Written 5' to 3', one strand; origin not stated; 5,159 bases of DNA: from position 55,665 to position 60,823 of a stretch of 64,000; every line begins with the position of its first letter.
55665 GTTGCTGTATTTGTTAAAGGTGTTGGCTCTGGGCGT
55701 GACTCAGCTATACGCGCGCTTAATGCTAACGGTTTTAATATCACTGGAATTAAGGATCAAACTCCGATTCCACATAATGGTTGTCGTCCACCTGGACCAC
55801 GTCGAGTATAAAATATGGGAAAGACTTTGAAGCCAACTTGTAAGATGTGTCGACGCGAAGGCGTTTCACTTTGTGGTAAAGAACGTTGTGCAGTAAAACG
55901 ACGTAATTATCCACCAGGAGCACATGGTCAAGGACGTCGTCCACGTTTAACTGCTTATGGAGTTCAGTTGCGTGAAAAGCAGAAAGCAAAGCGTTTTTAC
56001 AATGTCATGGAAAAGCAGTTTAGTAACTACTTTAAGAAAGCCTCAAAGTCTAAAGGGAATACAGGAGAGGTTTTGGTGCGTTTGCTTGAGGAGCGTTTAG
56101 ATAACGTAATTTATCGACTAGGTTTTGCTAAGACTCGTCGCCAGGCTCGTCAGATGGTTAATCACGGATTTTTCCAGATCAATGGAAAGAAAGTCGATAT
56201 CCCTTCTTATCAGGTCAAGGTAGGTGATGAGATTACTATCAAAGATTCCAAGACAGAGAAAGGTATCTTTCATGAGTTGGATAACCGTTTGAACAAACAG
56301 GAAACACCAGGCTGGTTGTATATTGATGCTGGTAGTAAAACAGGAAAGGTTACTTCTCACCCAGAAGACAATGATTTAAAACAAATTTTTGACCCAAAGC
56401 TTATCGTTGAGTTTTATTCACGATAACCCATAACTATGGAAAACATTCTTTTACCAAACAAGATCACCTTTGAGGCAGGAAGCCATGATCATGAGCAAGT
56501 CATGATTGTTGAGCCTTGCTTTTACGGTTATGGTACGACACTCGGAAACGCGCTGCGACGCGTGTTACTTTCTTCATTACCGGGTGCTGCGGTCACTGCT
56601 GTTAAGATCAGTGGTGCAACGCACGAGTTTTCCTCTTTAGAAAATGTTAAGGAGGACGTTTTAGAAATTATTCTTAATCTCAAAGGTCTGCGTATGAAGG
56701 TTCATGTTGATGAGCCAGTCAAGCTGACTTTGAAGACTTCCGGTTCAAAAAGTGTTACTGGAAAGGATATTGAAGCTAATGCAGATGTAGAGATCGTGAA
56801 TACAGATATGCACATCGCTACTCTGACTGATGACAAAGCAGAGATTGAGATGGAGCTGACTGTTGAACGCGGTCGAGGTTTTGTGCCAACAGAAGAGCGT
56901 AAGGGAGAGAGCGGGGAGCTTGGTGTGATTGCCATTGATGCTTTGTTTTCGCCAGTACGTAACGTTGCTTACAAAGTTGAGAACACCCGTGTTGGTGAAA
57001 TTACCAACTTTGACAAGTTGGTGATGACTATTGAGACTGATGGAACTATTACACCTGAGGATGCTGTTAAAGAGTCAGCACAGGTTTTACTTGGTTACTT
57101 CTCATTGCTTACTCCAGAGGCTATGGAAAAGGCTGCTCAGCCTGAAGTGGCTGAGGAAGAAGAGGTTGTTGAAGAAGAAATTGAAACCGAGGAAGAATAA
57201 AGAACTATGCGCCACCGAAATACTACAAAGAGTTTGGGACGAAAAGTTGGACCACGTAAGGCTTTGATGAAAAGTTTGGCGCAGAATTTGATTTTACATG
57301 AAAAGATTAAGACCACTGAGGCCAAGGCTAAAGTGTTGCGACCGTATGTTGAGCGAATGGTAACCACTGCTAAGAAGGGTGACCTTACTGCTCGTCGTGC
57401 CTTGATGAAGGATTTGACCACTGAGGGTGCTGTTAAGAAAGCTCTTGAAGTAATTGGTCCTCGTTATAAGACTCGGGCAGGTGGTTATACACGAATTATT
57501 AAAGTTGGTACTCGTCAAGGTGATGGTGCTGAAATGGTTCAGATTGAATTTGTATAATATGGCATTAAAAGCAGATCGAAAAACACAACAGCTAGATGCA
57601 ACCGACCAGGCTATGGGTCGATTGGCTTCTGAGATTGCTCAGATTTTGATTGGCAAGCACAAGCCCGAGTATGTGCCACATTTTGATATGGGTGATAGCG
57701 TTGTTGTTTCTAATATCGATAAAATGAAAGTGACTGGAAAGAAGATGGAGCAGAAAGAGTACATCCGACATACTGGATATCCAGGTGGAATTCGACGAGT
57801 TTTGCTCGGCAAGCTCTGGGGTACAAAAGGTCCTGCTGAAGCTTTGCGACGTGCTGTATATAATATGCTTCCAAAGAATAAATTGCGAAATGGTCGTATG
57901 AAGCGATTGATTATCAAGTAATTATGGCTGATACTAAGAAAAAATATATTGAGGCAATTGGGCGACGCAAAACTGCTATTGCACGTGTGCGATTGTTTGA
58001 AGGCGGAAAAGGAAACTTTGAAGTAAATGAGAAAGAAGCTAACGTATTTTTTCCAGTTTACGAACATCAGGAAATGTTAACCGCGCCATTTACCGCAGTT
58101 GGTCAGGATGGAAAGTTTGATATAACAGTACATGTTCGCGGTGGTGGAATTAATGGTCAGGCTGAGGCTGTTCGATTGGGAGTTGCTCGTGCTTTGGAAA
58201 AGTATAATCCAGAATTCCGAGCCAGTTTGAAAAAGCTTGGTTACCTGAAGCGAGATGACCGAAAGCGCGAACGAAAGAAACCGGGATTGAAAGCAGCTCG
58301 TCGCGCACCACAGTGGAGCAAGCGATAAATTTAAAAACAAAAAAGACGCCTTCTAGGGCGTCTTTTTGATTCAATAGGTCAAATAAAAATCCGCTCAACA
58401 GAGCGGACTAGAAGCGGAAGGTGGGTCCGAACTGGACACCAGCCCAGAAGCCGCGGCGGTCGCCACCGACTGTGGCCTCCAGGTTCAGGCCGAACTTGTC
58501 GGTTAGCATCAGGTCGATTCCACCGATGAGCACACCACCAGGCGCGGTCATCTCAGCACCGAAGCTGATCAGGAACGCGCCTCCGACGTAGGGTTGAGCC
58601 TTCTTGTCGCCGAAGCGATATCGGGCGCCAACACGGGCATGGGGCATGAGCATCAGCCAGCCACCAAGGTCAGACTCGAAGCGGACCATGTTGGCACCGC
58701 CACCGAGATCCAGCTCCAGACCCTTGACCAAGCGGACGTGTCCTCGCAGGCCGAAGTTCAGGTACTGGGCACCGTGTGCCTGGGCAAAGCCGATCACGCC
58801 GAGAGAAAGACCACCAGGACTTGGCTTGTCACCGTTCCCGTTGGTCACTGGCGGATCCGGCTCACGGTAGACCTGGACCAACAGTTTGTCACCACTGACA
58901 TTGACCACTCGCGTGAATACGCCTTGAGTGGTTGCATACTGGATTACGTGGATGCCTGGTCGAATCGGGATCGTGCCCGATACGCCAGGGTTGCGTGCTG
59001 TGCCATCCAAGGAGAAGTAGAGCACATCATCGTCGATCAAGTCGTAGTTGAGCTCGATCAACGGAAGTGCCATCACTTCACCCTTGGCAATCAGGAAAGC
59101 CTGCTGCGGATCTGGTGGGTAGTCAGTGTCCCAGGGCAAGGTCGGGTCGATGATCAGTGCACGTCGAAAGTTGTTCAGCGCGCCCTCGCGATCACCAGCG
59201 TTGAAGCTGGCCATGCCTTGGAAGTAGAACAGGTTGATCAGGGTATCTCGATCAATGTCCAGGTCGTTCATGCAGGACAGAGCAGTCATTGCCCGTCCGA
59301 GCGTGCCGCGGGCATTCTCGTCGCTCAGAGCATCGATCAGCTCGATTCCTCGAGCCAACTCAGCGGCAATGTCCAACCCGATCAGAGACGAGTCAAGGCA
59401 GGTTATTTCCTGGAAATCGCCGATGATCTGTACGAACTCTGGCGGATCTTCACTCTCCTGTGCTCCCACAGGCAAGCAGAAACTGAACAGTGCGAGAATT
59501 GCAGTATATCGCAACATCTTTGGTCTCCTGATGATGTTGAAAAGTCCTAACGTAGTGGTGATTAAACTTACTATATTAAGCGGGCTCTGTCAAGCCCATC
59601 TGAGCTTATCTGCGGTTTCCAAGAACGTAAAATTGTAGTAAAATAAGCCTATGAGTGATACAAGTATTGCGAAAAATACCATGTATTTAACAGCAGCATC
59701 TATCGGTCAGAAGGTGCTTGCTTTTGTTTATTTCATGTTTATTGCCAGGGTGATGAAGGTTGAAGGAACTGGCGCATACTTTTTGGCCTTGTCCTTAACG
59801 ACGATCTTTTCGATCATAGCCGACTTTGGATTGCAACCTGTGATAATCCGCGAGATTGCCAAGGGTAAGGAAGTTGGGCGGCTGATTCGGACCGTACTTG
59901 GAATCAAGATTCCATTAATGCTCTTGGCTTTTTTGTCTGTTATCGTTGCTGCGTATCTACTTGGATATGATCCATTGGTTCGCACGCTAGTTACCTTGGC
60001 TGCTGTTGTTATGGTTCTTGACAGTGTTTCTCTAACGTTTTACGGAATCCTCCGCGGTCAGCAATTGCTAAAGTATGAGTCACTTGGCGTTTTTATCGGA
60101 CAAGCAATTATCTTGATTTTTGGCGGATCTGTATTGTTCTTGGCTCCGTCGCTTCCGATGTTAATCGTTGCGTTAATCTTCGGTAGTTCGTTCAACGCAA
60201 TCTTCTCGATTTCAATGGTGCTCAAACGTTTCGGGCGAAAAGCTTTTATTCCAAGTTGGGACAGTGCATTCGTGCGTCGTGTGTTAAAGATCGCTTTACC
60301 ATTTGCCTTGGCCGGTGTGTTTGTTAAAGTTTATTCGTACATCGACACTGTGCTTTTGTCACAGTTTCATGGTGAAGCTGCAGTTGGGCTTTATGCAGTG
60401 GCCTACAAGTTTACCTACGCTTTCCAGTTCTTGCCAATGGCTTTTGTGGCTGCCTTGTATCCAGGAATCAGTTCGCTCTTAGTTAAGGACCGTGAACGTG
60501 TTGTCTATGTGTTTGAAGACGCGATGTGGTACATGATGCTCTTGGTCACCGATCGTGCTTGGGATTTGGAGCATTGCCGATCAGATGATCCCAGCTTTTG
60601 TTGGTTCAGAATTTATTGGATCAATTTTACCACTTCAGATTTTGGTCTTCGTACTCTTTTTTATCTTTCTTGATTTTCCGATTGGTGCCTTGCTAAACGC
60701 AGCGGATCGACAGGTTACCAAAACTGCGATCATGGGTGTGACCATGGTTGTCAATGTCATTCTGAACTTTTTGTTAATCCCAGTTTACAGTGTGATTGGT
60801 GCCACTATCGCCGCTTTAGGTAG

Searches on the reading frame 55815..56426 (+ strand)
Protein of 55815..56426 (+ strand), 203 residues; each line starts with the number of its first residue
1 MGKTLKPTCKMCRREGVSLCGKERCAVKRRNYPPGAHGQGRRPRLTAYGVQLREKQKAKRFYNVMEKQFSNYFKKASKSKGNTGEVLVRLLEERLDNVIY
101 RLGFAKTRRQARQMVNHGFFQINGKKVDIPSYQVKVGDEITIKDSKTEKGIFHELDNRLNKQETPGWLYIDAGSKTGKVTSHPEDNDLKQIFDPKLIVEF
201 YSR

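Call 86: search_protein_families(library=pfam, proteins=[window:55815-56426:+], max_evalue=0.001)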
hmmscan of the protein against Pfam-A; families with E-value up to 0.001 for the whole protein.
window:55815-56426:+ (203 aa): 3 families
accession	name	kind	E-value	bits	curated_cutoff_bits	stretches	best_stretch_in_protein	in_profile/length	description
PF00163.24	Ribosomal_S4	-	1.7e-29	102.8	23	1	6-92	4-95/95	Ribosomal protein S4/S9 N-terminal domain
PF01479.30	S4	-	8.6e-22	77.1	22.8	1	93-140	1-48/48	S4 domain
PF22421.1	SYY_C-terminal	-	9.2e-05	22.7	27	1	94-140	20-66/83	Tyrosine--tRNA ligase SYY-like C-terminal domain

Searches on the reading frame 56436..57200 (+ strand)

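Call 86: search_protein_families(library=pfam, proteins=[window:56436-57200:+], max_evalue=0.001)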
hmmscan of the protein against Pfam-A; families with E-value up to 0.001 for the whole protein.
window:56436-57200:+ (254 aa): 3 families
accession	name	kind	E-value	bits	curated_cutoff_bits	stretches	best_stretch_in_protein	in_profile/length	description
PF01000.31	RNA_pol_A_bac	-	1.2e-32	113.1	33.9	1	56-172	1-119/119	RNA polymerase Rpb3/RpoA insert domain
PF01193.29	RNA_pol_L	-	1.3e-24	86.2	24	1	26-218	1-70/74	RNA polymerase Rpb3/Rpb11 dimerisation domain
PF13656.11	RNA_pol_L_2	-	3.9e-05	23.7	27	0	192-222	39-69/75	RNA polymerase Rpb3/Rpb11 dimerisation domain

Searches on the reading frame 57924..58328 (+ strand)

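Call 86: search_protein_families(library=pfam, proteins=[window:57924-58328:+], max_evalue=0.001)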
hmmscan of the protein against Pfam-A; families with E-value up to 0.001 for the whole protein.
window:57924-58328:+ (134 aa): 1 family
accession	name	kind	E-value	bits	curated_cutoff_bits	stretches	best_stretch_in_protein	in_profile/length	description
PF00380.25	Ribosomal_S9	-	9.8e-43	145.9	22.5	1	13-134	1-121/121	Ribosomal protein S9/S16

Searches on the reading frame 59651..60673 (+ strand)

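Call 86: search_protein_families(library=pfam, proteins=[window:59651-60673:+], max_evalue=0.001)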
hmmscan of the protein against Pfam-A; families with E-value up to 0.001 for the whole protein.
window:59651-60673:+ (340 aa): 2 families
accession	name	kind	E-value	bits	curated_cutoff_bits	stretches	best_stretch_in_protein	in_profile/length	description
PF01943.22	Polysacc_synt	-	5.3e-36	124.9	28.2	1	7-276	2-273/274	Polysaccharide biosynthesis protein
PF13440.11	Polysacc_synt_3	-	1.5e-10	41.2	23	1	31-297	2-263/293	Polysaccharide biosynthesis protein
